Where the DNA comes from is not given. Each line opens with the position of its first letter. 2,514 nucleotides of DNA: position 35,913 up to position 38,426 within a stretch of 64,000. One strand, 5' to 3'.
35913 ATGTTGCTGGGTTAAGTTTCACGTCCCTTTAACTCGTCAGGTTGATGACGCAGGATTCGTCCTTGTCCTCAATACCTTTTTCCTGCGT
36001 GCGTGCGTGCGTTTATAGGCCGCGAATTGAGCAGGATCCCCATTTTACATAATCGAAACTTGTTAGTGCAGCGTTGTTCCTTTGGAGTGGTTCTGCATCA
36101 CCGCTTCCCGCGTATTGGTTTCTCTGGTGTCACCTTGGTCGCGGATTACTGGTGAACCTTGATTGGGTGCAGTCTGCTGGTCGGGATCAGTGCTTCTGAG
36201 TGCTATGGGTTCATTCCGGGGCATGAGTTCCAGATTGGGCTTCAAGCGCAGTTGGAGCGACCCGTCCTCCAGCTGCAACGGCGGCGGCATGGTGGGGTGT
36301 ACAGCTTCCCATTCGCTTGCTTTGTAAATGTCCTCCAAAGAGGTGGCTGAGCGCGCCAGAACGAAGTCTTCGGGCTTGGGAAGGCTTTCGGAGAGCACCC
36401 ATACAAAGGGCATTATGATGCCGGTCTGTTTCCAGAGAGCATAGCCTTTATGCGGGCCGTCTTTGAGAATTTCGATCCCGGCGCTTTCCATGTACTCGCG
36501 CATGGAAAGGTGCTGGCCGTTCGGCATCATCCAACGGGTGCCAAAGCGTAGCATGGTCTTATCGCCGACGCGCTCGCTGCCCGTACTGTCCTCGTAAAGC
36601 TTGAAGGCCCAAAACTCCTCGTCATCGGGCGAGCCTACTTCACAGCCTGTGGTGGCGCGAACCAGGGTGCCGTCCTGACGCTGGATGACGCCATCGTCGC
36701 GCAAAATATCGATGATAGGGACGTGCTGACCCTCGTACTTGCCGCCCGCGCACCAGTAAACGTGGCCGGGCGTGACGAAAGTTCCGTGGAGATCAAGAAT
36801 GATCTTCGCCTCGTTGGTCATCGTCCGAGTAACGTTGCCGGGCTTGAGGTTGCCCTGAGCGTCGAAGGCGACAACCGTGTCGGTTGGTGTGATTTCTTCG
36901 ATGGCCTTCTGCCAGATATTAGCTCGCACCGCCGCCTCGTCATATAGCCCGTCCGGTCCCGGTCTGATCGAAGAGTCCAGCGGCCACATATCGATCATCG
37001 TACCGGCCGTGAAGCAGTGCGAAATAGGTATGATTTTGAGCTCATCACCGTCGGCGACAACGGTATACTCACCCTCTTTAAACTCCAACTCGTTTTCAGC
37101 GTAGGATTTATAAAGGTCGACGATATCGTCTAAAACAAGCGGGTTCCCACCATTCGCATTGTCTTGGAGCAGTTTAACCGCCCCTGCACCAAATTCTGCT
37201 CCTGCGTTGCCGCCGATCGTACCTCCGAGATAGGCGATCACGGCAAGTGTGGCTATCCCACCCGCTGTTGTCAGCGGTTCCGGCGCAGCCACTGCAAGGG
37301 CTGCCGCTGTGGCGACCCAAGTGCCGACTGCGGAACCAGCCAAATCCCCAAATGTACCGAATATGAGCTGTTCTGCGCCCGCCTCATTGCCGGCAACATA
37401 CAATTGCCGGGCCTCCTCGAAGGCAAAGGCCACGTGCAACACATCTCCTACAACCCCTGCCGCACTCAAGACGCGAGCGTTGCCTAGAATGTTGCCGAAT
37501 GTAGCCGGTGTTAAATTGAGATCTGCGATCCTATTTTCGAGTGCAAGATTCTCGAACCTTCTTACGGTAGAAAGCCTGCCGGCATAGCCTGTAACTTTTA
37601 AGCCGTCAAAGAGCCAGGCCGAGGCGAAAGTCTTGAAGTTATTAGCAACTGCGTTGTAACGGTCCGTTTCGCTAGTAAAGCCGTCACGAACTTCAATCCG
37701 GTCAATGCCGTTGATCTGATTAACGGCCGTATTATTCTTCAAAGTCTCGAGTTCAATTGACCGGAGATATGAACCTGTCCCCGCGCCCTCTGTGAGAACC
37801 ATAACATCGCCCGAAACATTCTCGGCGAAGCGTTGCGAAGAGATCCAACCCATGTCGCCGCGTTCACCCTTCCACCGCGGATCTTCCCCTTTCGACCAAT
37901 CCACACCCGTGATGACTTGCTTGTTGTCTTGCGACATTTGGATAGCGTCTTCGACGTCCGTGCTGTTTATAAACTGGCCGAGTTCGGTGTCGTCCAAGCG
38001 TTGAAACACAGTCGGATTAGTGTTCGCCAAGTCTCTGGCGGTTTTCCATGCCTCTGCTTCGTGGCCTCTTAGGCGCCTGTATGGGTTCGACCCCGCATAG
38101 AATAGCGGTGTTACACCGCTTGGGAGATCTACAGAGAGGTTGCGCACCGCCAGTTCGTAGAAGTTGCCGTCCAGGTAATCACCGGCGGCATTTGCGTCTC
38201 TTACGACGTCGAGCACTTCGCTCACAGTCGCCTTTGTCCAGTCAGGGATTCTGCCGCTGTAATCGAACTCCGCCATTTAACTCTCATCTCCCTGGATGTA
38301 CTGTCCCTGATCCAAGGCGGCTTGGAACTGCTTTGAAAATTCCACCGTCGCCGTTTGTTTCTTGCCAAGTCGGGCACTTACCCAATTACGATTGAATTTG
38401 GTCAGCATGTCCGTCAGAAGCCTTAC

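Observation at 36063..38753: Hint-domain, glycine-zipper polymorphic-toxin-like protein with a coupled 158-aa partner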

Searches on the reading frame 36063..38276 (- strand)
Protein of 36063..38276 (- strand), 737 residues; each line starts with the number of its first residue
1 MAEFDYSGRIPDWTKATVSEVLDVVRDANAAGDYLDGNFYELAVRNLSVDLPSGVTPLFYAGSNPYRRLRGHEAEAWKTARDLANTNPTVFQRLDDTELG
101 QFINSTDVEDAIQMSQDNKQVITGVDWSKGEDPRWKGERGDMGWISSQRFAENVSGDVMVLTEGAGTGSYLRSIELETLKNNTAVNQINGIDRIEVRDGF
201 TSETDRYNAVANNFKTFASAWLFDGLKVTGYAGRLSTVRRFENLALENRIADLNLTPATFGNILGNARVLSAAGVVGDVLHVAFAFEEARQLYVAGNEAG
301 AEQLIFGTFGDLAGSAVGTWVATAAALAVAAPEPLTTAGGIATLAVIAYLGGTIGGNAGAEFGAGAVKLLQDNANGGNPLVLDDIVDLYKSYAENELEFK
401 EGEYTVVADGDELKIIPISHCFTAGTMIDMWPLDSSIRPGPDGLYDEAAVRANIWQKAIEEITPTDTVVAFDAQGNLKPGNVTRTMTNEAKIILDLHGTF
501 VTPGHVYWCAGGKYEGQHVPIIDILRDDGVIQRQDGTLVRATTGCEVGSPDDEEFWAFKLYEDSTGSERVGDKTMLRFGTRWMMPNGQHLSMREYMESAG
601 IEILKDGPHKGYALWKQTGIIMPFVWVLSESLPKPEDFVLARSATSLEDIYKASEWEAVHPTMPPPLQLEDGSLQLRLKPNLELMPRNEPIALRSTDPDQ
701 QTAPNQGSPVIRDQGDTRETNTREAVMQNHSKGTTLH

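Call 3: search_protein_families(library=pfam, proteins=[window:36063-38276:-], max_evalue=1)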
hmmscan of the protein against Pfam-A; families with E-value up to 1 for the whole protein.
window:36063-38276:- (737 aa): 1 family
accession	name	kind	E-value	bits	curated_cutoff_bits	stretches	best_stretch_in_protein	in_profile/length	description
PF18238.7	LnmK_N_HDF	-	0.18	12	26.5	0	7-42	18-57/176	LnmK N-terminal Hot Dog Fold domain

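Call 4: search_protein_families(library=ncbifam, proteins=[window:36063-38276:-], max_evalue=1)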
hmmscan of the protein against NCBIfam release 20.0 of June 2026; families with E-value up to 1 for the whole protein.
window:36063-38276:- (737 aa): 1 family
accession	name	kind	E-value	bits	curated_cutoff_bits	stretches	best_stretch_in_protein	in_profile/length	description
NF050093.1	SitA5_escort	subfamily_domain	0.38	10.2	160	1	317-351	168-203/262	SitA5 family polymorphic toxin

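Call 6: find_homologous_proteins(query=window:36063-38276:-, max_evalue=0.001)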
Query window:36063-38276:- (737 aa): 1 proteins with E <= 0.001 among 8000 candidates.
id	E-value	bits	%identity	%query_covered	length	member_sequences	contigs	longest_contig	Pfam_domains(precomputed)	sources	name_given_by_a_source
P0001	0.0e+0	1691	100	100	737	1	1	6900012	-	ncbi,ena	-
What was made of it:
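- Tried and rejected: Full-length word-indexed homologue search: found only the query itself, probably because the G/A-rich segment swamped the candidates (call 6).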

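Call 7: search_solved_structures(query=window:36063-38276:-, max_evalue=10, show_alignments=3)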
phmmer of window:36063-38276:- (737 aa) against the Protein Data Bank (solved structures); distinct sequences matched with E-value up to 10: 2.
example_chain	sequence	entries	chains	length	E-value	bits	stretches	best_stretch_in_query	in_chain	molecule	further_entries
4fx7_A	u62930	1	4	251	0.035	15.2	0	150-209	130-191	Imidazole glycerol phosphate synthase subunit HisF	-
6wkk_G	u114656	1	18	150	0.12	13.4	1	359-471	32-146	Gp26 capsid decoration protein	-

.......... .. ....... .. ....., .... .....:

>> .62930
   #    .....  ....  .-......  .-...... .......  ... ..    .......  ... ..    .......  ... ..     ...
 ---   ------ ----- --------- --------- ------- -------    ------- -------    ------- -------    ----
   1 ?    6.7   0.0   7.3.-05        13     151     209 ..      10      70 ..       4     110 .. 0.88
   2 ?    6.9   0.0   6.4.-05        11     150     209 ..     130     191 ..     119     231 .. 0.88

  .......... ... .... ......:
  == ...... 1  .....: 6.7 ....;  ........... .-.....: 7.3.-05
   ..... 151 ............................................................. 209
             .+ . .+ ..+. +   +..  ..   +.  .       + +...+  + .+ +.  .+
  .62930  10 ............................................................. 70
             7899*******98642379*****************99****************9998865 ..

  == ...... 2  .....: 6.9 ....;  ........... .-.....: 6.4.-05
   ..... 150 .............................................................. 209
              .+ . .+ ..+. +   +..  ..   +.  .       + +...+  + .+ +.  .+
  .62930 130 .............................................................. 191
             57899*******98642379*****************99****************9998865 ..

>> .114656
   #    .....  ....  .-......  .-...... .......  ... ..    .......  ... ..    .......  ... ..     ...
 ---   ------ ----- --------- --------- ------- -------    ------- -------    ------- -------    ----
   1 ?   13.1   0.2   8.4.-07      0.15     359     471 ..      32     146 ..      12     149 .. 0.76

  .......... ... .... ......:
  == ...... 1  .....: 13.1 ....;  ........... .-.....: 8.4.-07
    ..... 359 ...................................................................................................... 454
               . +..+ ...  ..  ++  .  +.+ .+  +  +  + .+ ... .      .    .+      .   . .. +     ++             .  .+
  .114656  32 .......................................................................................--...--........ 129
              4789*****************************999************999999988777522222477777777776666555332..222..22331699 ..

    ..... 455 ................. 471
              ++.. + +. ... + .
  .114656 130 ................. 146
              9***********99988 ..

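Call 11: find_encoding_contigs(protein=P0001, flank=10000, max_places=4)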
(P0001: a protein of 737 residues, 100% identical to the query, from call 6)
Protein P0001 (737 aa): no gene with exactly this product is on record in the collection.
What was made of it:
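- Tried and rejected: Exact-sequence lookup found no contig (call 11), so the organism was not identified.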

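Call 12: search_protein_families(library=phrogs, proteins=[window:36063-38276:-], max_evalue=1)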
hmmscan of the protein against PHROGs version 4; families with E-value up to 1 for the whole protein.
window:36063-38276:- (737 aa): 1 family
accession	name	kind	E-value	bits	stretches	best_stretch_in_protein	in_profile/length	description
phrog_167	-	tail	0.00037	19.3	1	205-390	601-735/1555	tail length tape measure protein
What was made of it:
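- Tried and rejected: PHROG tape-measure hit on aa 205-390 (3.7e-4): treated as compositional (call 12).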

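Call 13: search_protein_families(library=padloc, proteins=[window:36063-38276:-], max_evalue=1)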
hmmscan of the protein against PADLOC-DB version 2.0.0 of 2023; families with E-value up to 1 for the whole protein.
window:36063-38276:- (737 aa): 1 family
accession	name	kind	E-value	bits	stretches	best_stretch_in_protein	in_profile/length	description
PDLC01368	Cas2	-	0.038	12.2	1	448-498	11-59/62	"CAS-I,CAS-II,CAS-III,CAS-IV,CAS-V,CAS-VI; acquisition_2"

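Call 22: search_dna_similar(query=window:36063-38276:-, collection=plasmids, mode=protein, max_evalue=0.01)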
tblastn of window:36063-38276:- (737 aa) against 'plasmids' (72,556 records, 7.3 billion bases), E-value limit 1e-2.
Records with a match: 1; places in all: 1; records where one place covers at least 80% of the query: 0.
Best place of each record, by identity: <60% 1.
By first word of the organism name: Gloeothece 1.
By predicted mobility (MOB-suite, as given by PLSDB): conjugative 1.
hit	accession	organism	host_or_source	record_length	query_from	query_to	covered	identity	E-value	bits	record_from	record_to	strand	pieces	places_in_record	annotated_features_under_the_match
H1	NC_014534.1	Gloeothece verrucosa PCC 7822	fresh water in rice field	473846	142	200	8%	45.8%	6e-5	54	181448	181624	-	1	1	hypothetical protein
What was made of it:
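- No member is found on any of 72,556 plasmids (call 22).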

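Call 23: search_protein_representatives(protein=window:36063-38276:-)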
Query: 737 residues. Proteins with E-value up to 0.001 (for the whole library): 636; up to 1e-10: 503; up to 1e-30: 292. The best 150 are listed.
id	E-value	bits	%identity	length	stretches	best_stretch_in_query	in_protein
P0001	0.0e+00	1691.0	100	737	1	1-737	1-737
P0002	3.2e-138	478.2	64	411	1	420-737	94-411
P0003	1.9e-134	465.8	62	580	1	413-737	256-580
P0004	2.8e-126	438.7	61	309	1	430-737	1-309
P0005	2.7e-117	409.0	57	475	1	413-706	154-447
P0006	2.2e-114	399.4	59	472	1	418-706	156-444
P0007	5.2e-107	375.0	58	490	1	419-700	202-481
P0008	1.3e-106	373.7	58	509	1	420-723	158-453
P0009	4.4e-104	365.4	59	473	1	400-672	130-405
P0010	1.6e-102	360.2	55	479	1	419-708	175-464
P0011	5.4e-100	351.8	56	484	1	419-707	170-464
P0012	2.2e-99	349.8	61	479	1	419-674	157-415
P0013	7.1e-99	348.1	59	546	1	412-672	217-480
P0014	8.1e-93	328.1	58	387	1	419-708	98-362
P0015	1.3e-92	327.4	58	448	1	456-706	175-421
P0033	3.6e-69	249.9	38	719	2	416-691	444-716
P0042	7.9e-67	242.2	42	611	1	262-674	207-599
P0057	1.8e-64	234.4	39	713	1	269-693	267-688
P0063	5.0e-64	232.9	37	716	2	417-696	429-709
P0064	7.8e-64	232.3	35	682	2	409-694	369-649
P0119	4.9e-55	203.2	39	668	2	456-666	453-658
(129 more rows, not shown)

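Call 31: find_encoding_contigs(protein=P0005, flank=10000, max_places=2)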
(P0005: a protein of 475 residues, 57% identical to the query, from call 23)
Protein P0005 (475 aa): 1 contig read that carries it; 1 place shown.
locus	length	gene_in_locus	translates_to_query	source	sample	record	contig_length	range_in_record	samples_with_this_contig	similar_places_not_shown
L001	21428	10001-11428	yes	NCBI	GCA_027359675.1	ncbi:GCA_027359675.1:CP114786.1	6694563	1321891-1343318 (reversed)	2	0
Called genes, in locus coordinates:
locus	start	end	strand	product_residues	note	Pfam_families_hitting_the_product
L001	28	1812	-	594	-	PF00916:Sulfate_transp, PF01740:STAS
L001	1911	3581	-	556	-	PF04273:BLH_phosphatase, PF07992:Pyr_redox_2 (weak)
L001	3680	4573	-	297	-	PF00753:Lactamase_B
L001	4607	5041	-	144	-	PF20398:DUF6691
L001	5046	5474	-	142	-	PF04143:Sulf_transp (weak)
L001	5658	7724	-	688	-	PF09335:VTT_dom, PF01569:PAP2, PF14067:LssY_C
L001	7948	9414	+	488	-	PF03976:PPK2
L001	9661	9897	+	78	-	-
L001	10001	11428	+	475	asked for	-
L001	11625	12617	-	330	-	PF01965:DJ-1_PfpI, PF00165:HTH_AraC (faint), PF12833:HTH_18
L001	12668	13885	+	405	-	PF07690:MFS_1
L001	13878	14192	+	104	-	PF06906:DUF1272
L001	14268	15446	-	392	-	PF00266:Aminotran_5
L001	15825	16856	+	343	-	PF05013:FGase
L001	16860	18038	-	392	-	PF01266:DAO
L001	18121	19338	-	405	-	PF02771:Acyl-CoA_dh_N, PF02770:Acyl-CoA_dh_M, PF00441:Acyl-CoA_dh_1, PF08028:Acyl-CoA_dh_2 (weak)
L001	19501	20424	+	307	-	PF00126:HTH_1, PF03466:LysR_substrate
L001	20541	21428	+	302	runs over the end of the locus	PF00781:DAGK_cat, PF19279:YegS_C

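Call 51: search_protein_families(library=pfam, proteins=[L001:9661-9894:+], max_evalue=0.01)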
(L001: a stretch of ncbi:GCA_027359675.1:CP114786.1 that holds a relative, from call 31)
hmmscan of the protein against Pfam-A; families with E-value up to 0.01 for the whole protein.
L001:9661-9894:+ (78 aa): 0 families

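Call 74: search_protein_families(library=pfam, proteins=[P0042, P0063, P0119, P0033, P0057, P0064], max_evalue=0.05)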
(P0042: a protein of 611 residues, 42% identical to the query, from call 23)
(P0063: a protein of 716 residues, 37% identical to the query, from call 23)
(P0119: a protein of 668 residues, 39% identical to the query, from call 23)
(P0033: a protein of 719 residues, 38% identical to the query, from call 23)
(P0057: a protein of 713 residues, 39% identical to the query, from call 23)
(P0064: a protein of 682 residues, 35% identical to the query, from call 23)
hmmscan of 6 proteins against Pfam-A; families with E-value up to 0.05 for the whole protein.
P0042 (611 aa): 1 family
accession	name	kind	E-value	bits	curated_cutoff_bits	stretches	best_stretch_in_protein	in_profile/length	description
PF01079.26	Hint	-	0.004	17.2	29.7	1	370-423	12-64/213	Hint module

P0063 (716 aa): 0 families

P0119 (668 aa): 2 families
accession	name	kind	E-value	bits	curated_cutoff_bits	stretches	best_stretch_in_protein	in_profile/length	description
PF01079.26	Hint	-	1.2e-05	25.5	29.7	1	434-480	8-54/213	Hint module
PF05203.21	Hom_end_hint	-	0.0064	16.9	32.1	1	439-469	1-31/228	Hom_end-associated Hint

P0033 (719 aa): 0 families

P0057 (713 aa): 1 family
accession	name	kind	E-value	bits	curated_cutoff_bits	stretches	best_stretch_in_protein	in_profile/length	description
PF02267.23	Rib_hydrolayse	-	0.0012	18.7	25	1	112-159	126-177/241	ADP-ribosyl cyclase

P0064 (682 aa): 0 families
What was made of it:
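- On ADP-ribosyl cyclase (ARC/CD38) toxins: Relative P0057 scores 18.7 bits against a 25-bit cut-off (call 74).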

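Call 82: get_annotated_region(hit=H1, flank=4000)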
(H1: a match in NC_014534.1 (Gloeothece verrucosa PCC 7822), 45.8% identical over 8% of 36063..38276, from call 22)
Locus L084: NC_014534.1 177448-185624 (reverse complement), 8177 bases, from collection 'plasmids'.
description: Gloeothece verrucosa PCC 7822 plasmid Cy782202, complete sequence
organism: Gloeothece verrucosa PCC 7822 (NCBI taxid 497965)
taxonomy: Bacteria; Cyanobacteriota; Cyanophyceae; Chroococcales; Aphanothecaceae; Gloeothece; Gloeothece verrucosa; Gloeothece verrucosa PCC 7822
host: -; source: fresh water in rice field; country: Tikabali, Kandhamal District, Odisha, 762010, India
typing (MOB-suite, as given by PLSDB): conjugative; relaxase MOBF; mating-pair formation MPF_T
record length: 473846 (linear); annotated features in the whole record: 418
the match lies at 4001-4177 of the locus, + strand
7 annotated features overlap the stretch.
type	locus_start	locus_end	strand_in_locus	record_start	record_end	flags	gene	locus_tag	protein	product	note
CDS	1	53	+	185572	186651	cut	-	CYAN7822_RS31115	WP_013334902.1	hypothetical protein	-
CDS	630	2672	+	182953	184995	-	-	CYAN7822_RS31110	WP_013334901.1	type IV secretion system DNA-binding domain-containing protein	-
CDS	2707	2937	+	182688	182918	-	-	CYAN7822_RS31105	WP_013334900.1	hypothetical protein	-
CDS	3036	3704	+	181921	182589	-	-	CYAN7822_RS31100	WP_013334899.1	hypothetical protein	-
CDS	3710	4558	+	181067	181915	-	-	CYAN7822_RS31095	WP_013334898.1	hypothetical protein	-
CDS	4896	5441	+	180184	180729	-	-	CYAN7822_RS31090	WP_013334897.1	Mov34/MPN/PAD-1 family protein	-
CDS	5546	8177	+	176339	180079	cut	-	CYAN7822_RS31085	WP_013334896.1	WD40 repeat domain-containing protein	-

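Call 108: search_protein_families(library=pfam, proteins=[P0005], max_evalue=0.01)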
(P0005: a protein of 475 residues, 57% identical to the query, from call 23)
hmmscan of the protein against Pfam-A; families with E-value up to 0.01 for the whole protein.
P0005 (475 aa): 0 families

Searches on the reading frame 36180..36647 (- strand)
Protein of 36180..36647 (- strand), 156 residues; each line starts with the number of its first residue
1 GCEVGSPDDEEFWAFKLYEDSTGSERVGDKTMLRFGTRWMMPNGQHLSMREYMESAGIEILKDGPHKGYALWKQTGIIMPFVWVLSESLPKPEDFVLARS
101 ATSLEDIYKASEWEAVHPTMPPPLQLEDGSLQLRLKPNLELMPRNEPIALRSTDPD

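Call 100: search_solved_structures(query=A9, max_evalue=10, show_alignments=2)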
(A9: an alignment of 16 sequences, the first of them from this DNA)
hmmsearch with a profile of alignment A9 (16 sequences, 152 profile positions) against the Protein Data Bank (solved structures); distinct sequences matched with E-value up to 10: 0.
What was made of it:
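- The CTD profile matches nothing Hint-like (call 100).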

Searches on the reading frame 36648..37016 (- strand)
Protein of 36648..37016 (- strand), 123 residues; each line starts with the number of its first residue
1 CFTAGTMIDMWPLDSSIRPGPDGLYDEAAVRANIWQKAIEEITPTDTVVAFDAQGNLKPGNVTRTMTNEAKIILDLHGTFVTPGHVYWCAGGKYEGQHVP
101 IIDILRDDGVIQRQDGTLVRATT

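Call 57: search_protein_families(library=pfam, proteins=[window:36648-37016:-], max_evalue=10)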
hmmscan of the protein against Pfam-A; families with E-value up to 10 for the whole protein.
seq(123 aa): 1 family
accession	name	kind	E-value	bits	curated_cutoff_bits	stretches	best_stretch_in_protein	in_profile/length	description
PF09707.15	Cas_Cas2CT1978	-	0.062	13.9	24.7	1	28-79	35-84/86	CRISPR-associated protein (Cas_Cas2CT1978)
